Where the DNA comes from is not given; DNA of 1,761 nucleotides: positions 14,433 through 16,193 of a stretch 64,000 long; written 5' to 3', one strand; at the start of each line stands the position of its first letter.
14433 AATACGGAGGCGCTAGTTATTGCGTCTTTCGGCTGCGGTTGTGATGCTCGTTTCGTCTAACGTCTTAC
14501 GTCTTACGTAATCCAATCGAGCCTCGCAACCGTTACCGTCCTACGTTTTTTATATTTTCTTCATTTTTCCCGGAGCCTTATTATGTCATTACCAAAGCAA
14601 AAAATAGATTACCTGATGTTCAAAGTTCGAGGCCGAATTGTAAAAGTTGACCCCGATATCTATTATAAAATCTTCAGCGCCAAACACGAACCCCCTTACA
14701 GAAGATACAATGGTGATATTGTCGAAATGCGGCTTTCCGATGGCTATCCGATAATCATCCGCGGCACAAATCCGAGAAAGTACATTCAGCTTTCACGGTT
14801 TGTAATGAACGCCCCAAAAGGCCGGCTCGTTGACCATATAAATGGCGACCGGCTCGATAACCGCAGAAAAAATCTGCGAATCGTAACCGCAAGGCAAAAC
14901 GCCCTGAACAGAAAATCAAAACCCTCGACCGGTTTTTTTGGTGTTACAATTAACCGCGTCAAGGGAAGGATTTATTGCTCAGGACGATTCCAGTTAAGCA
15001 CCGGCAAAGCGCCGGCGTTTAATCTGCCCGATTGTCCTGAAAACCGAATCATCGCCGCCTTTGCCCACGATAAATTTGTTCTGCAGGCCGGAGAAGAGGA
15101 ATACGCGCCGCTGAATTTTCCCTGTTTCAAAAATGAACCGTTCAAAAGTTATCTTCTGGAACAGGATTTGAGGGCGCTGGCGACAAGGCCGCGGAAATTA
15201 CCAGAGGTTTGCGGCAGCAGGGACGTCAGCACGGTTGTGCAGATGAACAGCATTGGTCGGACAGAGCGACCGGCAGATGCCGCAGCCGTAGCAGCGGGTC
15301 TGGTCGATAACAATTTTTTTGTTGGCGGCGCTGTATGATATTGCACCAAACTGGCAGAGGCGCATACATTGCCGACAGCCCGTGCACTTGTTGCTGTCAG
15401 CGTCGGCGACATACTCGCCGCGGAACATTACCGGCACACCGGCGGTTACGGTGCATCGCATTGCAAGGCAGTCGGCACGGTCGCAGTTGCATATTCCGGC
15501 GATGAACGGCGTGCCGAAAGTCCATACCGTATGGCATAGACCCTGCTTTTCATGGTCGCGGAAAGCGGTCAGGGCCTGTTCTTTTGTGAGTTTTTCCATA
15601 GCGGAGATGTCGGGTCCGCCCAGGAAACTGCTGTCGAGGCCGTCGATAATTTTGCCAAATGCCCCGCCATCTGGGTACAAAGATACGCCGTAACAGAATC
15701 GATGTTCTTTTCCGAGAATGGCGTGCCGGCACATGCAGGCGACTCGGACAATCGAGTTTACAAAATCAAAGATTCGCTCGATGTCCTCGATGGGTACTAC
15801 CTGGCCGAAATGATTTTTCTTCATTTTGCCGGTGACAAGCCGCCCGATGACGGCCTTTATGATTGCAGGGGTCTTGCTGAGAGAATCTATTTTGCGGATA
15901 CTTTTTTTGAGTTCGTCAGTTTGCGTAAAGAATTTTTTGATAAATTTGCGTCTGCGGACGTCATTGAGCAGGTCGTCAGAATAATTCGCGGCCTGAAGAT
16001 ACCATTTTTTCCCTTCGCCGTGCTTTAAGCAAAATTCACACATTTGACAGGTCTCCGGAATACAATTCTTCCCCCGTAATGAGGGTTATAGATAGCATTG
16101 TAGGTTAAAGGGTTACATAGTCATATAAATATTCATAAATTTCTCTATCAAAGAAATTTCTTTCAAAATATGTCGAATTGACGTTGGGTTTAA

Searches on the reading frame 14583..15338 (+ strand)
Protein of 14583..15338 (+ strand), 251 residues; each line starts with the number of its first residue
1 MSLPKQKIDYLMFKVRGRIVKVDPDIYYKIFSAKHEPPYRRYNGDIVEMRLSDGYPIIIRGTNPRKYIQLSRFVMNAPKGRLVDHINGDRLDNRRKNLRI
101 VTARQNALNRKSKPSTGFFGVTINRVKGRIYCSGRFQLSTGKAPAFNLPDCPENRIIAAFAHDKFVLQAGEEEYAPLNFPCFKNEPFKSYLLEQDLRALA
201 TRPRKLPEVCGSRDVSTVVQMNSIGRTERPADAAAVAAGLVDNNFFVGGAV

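Call 3: search_protein_families(library=pfam, proteins=[window:14583-15338:+], max_evalue=0.1)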
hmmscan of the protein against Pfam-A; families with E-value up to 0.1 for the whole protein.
window:14583-15338:+ (251 aa): 1 family
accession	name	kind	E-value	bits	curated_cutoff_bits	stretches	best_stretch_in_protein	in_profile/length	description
PF13392.12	HNH_3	-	8e-10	38.6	24.8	1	78-107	16-45/46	HNH endonuclease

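Call 5: search_protein_families(library=ncbifam, proteins=[window:14583-15338:+], max_evalue=0.1)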
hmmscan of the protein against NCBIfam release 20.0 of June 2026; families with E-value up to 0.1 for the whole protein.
window:14583-15338:+ (251 aa): 0 families

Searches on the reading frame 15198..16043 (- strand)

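Call 3: search_protein_families(library=pfam, proteins=[window:15198-16043:-], max_evalue=0.1)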
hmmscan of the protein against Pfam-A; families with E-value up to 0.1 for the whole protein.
window:15198-16043:- (281 aa): 16 families
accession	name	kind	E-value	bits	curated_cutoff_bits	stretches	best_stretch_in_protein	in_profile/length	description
PF00037.32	Fer4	-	2.7e-13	49.5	21.1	2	244-266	1-23/24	4Fe-4S binding domain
PF12838.12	Fer4_7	-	2.7e-09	37.8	27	1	219-265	1-52/52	4Fe-4S dicluster domain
PF13187.11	Fer4_9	-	1.4e-08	35.1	27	1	219-265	1-51/52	4Fe-4S dicluster domain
PF12797.12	Fer4_2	-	2.1e-08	34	24.5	2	243-263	2-22/22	4Fe-4S binding domain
PF14697.11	Fer4_21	-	2.2e-08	34.5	35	1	214-267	2-58/59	4Fe-4S dicluster domain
PF13237.11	Fer4_10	-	1.2e-07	31.9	25.5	1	216-262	5-53/53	4Fe-4S dicluster domain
PF13484.11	Fer4_16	-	3.2e-05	25.1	30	2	250-269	1-20/66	4Fe-4S double cluster binding domain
PF13534.11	Fer4_17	-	4.6e-05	24.3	22.2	1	250-274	1-25/61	4Fe-4S dicluster domain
PF25160.1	LdpA_Fe-S-bd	-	5.5e-05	23.3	27.6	1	245-269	22-46/49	LdpA Fe-S cluster-binding domain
PF12837.12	Fer4_6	-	6.8e-05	23.1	25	2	215-235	4-24/24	4Fe-4S binding domain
PF13459.11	Fer4_15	-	0.00068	20.7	22.4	1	244-264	1-21/66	4Fe-4S single cluster domain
PF12800.12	Fer4_4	-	0.0013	19.4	24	1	218-233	2-17/17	4Fe-4S binding domain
PF17179.9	Fer4_22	-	0.004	18.4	27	0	247-263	77-93/95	4Fe-4S dicluster domain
PF12798.12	Fer4_3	-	0.016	16.5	27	0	251-265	1-15/15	4Fe-4S binding domain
PF13183.11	Fer4_8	-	0.02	15.8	27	1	249-268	3-22/68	4Fe-4S dicluster domain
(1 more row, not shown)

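Call 4: search_protein_families(library=padloc, proteins=[window:15198-16043:-], max_evalue=0.1)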
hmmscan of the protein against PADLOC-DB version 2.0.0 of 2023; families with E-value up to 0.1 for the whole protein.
window:15198-16043:- (281 aa): 1 family
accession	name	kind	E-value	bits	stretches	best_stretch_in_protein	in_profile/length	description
PDLC02510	BrxP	-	0.0044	13.3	1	217-260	461-501/779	BrxP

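Call 5: search_protein_families(library=ncbifam, proteins=[window:15198-16043:-], max_evalue=0.1)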
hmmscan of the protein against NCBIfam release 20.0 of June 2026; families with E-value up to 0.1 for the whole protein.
window:15198-16043:- (281 aa): 93 families (the best 25 are shown)
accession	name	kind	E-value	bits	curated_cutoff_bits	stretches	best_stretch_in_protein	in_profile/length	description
NF006221.0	PRK08348.1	subfamily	2.3e-12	46.8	124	1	202-269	30-95/136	NADH-plastoquinone oxidoreductase subunit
NF041891.1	hdrA_Methbact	equivalog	2.9e-10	39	1300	1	211-273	565-625/762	ferredoxin:CoB-CoM heterodisulfide reductase subunit HdrA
NF040770.1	hetero_SS_HdrA2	exception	3.2e-10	38.8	1100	1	210-274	569-631/777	CoB-CoM heterodisulfide reductase HdrA2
TIGR02179.1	PorD_KorD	subfamily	6.9e-10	38.9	60.05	1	216-269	23-75/78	2-oxoacid:acceptor oxidoreductase, delta subunit, pyruvate/2-ketoisovalerate family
TIGR02700.1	flavo_MJ0208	hypoth_equivalog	1.7e-09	37.3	251.35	1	215-268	145-196/234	dihydromethanopterin reductase (acceptor)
TIGR01944.1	rnfB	subfamily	3.9e-09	36.3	68.7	1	211-273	106-167/190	RnfABCDGE type electron transport complex subunit B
NF040864.1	HgcB_ferredoxin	equivalog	1.7e-08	34.2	99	1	215-269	11-64/93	mercury methylation ferredoxin HgcB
NF040684.1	PorD_Arch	equivalog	2.3e-08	34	120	1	216-268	30-81/85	pyruvate synthase subunit PorD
NF041778.1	hetero_SS_HdrA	equivalog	3.3e-08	31.8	1400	1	210-269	579-636/771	ferredoxin:CoB-CoM heterodisulfide reductase subunit HdrA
TIGR04105.1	FeFe_hydrog_B1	subfamily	4.4e-08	32.2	450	1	217-271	110-164/462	monomeric [FeFe] hydrogenase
NF038196.1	ferrodoxin_EFR1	subfamily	5.1e-08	33.2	75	1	217-270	183-233/242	EFR1 family ferrodoxin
TIGR01971.1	NuoI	subfamily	5.9e-08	32.3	113.05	1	204-273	26-105/121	NADH-quinone oxidoreductase, chain I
NF043069.1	T4HPD_activ_SAM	equivalog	6.3e-08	32.3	425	1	216-267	49-98/299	trans-4-hydroxy-L-proline dehydratase activase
NF007202.0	PRK09623.1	equivalog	7e-08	32.7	166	1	212-269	45-101/105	3-methyl-2-oxobutanoate dehydrogenase subunit delta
NF045874.1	Vhu_polyferre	exception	2.3e-07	29.9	600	1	217-271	127-179/381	F420-non-reducing hydrogenase associated-polyferredoxin VhuB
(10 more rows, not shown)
